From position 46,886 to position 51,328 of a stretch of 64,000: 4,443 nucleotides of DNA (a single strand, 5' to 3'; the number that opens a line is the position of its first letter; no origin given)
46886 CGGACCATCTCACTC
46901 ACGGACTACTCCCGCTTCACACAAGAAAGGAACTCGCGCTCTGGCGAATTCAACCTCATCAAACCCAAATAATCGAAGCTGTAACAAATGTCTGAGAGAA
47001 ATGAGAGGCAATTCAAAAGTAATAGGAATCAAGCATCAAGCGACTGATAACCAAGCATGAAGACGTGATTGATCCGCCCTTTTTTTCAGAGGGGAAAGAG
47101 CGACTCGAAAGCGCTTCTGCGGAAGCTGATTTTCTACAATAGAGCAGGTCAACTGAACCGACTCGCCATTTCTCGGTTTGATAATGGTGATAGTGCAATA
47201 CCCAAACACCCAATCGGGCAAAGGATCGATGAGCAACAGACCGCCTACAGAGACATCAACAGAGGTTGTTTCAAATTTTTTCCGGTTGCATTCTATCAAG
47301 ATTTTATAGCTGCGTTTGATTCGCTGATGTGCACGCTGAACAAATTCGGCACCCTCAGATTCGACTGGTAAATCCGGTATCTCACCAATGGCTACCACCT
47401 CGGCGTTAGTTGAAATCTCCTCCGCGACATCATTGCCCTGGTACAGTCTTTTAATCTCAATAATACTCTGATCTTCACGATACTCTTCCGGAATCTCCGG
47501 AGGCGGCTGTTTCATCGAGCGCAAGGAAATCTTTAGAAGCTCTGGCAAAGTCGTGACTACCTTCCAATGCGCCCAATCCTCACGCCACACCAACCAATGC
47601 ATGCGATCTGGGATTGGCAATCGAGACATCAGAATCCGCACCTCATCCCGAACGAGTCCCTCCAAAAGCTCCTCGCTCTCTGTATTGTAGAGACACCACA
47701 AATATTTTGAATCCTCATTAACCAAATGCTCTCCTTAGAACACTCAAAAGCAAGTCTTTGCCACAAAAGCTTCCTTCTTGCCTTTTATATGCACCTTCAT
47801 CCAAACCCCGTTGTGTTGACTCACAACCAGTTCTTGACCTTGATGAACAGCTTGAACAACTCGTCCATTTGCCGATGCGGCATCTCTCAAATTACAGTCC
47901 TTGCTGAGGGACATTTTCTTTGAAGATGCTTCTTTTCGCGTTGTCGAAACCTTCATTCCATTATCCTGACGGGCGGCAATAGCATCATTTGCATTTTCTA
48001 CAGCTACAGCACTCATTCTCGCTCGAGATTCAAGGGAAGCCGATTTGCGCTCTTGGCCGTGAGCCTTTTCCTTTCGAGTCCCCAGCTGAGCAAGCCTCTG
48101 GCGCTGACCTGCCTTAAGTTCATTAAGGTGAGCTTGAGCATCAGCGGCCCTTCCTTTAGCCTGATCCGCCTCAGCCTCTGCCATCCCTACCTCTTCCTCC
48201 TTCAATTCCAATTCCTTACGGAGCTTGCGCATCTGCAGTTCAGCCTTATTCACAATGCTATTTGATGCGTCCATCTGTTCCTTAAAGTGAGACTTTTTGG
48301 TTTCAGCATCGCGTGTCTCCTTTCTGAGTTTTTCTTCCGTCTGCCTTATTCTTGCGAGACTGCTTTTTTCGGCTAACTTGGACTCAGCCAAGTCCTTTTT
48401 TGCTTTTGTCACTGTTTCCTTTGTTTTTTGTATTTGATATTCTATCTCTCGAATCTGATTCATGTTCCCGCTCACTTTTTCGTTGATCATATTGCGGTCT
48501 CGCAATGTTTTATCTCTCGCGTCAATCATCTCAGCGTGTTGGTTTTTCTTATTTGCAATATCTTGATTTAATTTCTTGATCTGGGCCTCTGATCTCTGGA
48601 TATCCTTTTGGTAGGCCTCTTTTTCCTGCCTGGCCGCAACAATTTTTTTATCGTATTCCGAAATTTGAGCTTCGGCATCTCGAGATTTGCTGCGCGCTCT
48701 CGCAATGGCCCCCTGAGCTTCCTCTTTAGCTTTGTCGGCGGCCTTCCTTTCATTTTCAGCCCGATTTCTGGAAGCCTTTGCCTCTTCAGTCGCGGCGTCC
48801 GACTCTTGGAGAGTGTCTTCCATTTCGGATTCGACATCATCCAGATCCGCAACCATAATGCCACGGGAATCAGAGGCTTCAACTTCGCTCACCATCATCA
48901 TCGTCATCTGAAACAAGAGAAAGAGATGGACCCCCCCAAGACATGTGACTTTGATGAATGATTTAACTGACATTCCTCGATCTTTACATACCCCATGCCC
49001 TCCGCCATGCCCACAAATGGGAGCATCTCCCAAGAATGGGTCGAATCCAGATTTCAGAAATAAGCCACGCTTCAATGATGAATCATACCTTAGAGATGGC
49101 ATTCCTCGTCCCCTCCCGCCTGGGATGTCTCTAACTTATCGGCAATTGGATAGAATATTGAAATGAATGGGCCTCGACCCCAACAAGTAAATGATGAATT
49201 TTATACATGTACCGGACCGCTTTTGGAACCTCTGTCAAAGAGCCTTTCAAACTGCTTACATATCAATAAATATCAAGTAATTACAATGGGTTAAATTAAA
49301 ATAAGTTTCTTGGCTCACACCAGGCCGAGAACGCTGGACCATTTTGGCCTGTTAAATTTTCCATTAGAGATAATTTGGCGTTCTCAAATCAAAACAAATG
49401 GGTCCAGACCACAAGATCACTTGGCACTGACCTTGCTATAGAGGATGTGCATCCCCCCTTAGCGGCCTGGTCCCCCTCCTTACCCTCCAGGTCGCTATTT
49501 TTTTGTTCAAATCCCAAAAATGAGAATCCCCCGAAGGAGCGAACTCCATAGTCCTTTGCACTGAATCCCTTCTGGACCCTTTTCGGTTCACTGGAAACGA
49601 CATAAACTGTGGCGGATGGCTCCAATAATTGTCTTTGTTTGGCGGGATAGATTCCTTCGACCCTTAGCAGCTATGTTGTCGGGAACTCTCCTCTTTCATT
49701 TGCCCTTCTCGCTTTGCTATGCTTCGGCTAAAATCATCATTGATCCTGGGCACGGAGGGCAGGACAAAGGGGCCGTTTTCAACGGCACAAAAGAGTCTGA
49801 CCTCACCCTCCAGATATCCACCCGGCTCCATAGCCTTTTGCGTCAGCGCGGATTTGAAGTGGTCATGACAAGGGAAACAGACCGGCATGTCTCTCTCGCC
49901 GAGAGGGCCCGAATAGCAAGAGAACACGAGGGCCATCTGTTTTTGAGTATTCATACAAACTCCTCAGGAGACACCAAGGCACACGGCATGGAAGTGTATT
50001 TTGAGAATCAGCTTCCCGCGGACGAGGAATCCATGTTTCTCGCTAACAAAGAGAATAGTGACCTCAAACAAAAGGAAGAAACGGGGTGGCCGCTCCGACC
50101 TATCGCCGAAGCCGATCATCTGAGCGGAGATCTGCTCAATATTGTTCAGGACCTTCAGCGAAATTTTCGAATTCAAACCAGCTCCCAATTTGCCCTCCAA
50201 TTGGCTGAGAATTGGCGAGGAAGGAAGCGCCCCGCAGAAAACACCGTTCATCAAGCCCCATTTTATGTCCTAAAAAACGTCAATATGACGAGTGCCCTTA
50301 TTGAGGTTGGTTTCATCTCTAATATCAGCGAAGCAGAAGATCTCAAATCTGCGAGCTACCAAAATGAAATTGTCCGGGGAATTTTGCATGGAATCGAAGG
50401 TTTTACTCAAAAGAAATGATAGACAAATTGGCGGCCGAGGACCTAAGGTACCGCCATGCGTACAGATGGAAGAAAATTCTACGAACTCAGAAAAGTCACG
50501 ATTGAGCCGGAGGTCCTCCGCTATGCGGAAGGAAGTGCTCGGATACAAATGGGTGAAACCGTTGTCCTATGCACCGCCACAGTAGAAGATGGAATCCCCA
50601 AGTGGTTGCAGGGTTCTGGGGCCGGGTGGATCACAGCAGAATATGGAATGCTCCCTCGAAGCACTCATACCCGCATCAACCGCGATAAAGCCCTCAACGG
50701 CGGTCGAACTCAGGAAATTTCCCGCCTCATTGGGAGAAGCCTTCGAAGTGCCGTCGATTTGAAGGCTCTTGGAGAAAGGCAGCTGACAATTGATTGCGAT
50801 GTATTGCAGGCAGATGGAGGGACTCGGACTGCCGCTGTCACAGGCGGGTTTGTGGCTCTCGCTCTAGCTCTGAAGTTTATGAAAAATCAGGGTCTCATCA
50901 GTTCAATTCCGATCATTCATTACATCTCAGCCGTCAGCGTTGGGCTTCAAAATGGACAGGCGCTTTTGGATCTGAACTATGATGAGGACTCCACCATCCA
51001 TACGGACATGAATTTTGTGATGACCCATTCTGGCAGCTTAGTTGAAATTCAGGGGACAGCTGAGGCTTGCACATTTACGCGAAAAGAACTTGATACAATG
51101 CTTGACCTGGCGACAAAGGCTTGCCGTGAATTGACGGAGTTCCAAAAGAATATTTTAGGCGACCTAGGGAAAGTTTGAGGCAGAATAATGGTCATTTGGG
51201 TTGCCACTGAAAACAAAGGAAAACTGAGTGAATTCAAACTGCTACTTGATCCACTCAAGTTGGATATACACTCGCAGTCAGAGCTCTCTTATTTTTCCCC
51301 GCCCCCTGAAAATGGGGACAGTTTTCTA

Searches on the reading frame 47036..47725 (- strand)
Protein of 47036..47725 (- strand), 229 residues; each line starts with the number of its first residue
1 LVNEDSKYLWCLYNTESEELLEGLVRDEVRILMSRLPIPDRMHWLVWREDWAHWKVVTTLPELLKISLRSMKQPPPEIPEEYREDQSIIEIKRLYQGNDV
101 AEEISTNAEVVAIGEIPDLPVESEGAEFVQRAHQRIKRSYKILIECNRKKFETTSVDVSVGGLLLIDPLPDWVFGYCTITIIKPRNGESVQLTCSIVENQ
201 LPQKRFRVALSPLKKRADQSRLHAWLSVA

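Call 56: search_protein_families(library=pfam, proteins=[window:47036-47725:-], max_evalue=0.0001)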
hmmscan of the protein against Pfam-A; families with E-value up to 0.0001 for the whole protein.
window:47036-47725:- (229 aa): 1 family
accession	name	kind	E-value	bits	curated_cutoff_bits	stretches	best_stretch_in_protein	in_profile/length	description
PF07238.19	PilZ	-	4.5e-05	24.2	22.5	1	130-210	2-85/102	PilZ domain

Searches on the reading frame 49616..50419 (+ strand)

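Call 57: search_protein_families(library=pfam, proteins=[window:49616-50419:+], max_evalue=0.0001)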
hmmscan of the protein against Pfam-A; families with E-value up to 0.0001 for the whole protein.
window:49616-50419:+ (267 aa): 1 family
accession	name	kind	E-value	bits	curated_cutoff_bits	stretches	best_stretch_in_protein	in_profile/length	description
PF01520.23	Amidase_3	-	9.4e-51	172.7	27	1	40-261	1-173/174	N-acetylmuramoyl-L-alanine amidase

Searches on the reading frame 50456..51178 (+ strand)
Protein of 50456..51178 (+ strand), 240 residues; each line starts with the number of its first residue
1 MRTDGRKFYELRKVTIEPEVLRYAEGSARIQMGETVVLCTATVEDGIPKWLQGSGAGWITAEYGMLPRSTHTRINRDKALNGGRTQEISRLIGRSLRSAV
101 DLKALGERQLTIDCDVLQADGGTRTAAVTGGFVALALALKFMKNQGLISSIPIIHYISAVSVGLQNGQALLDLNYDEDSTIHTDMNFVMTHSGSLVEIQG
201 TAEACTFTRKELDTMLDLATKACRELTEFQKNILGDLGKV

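Call 57: search_protein_families(library=pfam, proteins=[window:50456-51178:+], max_evalue=0.0001)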
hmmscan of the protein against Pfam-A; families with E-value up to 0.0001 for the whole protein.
window:50456-51178:+ (240 aa): 2 families
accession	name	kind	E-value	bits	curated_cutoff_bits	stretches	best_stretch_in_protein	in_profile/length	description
PF01138.27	RNase_PH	-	3.5e-28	99.1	25.5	1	10-138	1-127/130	3' exoribonuclease family, domain 1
PF03725.20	RNase_PH_C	-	7.8e-15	55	20.8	1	155-222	1-67/67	3' exoribonuclease family, domain 2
